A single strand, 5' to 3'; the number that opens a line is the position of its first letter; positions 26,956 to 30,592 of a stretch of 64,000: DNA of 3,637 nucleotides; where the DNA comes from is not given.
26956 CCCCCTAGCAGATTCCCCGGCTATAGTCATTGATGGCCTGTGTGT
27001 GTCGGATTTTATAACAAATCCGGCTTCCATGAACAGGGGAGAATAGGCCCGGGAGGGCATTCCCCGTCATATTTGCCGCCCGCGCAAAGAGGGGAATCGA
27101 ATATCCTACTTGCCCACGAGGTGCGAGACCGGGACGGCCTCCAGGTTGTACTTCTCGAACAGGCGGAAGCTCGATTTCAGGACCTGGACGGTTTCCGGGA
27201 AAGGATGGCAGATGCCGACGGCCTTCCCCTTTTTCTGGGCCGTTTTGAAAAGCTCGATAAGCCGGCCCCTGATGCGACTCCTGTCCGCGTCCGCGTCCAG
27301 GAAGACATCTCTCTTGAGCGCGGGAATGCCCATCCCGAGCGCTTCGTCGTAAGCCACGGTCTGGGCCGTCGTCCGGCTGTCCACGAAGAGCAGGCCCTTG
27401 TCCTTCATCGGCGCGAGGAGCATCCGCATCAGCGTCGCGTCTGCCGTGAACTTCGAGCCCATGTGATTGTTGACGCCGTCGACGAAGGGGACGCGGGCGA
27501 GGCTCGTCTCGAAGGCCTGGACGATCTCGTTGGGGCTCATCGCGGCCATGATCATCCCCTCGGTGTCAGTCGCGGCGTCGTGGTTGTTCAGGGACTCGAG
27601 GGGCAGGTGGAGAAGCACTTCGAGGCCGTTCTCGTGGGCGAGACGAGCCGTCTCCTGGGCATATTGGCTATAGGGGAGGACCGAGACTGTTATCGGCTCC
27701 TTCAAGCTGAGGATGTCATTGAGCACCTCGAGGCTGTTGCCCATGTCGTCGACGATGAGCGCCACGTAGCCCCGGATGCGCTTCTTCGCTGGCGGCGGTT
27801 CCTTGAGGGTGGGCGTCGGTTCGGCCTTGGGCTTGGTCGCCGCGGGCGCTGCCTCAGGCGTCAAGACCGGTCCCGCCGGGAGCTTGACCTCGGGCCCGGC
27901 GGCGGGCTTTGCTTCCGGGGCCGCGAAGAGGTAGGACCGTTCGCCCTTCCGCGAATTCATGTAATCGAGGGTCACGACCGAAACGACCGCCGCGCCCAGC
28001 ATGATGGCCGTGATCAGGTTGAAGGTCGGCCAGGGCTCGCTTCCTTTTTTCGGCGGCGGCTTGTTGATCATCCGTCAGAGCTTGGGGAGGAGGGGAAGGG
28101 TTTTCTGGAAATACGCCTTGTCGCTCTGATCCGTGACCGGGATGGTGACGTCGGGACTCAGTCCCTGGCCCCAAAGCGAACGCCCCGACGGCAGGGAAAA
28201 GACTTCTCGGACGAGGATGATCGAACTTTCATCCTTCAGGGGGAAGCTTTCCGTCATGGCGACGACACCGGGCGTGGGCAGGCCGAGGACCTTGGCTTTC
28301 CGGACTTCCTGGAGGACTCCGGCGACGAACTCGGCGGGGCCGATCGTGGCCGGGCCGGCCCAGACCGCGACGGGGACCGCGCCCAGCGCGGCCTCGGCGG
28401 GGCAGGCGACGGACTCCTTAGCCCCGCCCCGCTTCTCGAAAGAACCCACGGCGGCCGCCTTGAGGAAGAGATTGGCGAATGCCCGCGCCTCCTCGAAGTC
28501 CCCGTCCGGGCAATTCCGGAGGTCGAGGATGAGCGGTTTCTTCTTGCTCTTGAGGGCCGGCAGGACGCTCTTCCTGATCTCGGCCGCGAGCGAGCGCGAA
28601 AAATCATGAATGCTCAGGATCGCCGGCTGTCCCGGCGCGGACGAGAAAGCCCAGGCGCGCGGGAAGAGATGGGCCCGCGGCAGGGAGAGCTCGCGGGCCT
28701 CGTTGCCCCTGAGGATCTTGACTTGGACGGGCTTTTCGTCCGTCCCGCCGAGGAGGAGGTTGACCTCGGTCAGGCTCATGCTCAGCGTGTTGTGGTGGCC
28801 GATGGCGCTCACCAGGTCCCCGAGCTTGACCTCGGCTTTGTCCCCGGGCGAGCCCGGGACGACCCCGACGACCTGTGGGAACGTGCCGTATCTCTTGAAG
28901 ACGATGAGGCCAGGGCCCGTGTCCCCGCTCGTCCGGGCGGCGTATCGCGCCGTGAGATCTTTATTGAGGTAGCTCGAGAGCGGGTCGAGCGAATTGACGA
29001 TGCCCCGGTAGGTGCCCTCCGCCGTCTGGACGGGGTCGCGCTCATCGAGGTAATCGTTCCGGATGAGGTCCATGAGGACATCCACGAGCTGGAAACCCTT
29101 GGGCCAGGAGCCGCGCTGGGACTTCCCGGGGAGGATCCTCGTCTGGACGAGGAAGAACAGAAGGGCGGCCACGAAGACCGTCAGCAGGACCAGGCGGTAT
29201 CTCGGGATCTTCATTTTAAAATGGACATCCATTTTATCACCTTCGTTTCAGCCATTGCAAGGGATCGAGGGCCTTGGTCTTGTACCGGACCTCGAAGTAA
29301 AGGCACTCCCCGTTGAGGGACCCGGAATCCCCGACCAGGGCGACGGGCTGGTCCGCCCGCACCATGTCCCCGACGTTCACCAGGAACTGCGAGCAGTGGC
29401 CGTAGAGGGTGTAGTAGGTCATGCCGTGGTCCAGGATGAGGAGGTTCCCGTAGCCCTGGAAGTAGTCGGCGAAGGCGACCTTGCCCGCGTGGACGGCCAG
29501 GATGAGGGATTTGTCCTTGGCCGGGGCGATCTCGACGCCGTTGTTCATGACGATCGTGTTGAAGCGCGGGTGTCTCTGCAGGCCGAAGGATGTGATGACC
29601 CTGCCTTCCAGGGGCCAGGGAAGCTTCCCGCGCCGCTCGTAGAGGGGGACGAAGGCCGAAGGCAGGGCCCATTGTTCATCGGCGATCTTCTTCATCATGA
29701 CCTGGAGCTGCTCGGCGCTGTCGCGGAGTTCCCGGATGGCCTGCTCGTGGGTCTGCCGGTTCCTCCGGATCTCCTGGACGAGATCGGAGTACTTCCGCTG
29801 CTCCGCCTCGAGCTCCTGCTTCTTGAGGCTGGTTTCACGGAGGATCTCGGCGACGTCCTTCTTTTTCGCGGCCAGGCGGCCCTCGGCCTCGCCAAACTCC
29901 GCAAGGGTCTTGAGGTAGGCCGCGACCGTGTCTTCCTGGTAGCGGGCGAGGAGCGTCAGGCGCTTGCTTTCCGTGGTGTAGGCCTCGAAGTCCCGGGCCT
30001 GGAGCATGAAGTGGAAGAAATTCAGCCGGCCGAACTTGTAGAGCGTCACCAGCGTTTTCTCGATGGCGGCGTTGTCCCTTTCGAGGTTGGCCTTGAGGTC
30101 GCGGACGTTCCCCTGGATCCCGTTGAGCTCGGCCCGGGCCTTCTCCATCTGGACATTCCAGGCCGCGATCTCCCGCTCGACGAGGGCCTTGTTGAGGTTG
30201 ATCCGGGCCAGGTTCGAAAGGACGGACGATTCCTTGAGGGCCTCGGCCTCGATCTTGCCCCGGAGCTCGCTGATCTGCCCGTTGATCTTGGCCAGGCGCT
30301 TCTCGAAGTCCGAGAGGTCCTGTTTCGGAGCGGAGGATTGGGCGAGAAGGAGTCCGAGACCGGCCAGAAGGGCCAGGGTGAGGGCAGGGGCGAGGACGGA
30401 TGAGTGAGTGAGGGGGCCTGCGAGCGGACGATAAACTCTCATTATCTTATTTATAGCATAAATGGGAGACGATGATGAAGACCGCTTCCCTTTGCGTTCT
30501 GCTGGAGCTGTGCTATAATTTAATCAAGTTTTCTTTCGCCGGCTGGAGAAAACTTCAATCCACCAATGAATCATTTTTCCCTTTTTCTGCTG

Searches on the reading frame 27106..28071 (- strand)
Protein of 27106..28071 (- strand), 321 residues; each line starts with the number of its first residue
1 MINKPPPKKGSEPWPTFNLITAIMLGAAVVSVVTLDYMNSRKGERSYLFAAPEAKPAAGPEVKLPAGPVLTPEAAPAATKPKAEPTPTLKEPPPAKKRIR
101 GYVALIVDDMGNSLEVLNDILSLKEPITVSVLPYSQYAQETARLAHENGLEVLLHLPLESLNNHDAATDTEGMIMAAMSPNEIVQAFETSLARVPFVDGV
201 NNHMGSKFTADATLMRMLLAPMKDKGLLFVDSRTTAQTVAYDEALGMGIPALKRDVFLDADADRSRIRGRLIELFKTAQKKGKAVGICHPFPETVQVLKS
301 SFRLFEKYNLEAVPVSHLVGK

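Call 7: search_protein_families(library=pfam, proteins=[window:27106-28071:-])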
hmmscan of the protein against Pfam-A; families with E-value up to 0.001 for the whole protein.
window:27106-28071:- (321 aa): 1 family
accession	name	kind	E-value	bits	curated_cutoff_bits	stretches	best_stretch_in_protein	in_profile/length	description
PF04748.18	Polysacc_deac_2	-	2.5e-70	236.3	27.5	1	105-319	1-212/212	Divergent polysaccharide deacetylase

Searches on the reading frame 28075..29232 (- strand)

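Call 7: search_protein_families(library=pfam, proteins=[window:28075-29232:-])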
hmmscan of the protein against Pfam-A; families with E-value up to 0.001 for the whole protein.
window:28075-29232:- (385 aa): 3 families
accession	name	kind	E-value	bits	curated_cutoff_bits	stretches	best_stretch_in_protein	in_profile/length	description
PF03572.23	Peptidase_S41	-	4.6e-19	69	24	1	204-363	3-164/165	Peptidase family S41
PF17820.7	PDZ_6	-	1.1e-07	31.9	27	1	121-175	2-54/54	PDZ domain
PF13180.12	PDZ_2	-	4.1e-05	24.2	27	1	121-184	16-78/80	PDZ domain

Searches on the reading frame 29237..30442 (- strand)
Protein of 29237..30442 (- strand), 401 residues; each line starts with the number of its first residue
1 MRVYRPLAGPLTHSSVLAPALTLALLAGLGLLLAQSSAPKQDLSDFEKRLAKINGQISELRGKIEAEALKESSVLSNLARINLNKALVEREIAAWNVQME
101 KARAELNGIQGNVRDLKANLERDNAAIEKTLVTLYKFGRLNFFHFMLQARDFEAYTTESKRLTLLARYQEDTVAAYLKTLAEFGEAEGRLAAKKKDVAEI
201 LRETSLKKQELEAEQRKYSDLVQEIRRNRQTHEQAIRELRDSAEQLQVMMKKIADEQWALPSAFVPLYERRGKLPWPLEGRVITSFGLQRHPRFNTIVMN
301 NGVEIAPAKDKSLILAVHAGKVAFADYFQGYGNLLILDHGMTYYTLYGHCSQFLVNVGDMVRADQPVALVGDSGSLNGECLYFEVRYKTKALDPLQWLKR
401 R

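Call 7: search_protein_families(library=pfam, proteins=[window:29237-30442:-])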
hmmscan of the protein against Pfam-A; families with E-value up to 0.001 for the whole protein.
window:29237-30442:- (401 aa): 2 families
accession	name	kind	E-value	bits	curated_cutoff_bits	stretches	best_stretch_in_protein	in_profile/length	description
PF01551.29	Peptidase_M23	-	2.5e-24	85.7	28.7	1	299-394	2-96/96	Peptidase family M23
PF11932.13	DUF3450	-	0.00078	19.3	32.6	0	174-256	26-108/241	Protein of unknown function (DUF3450)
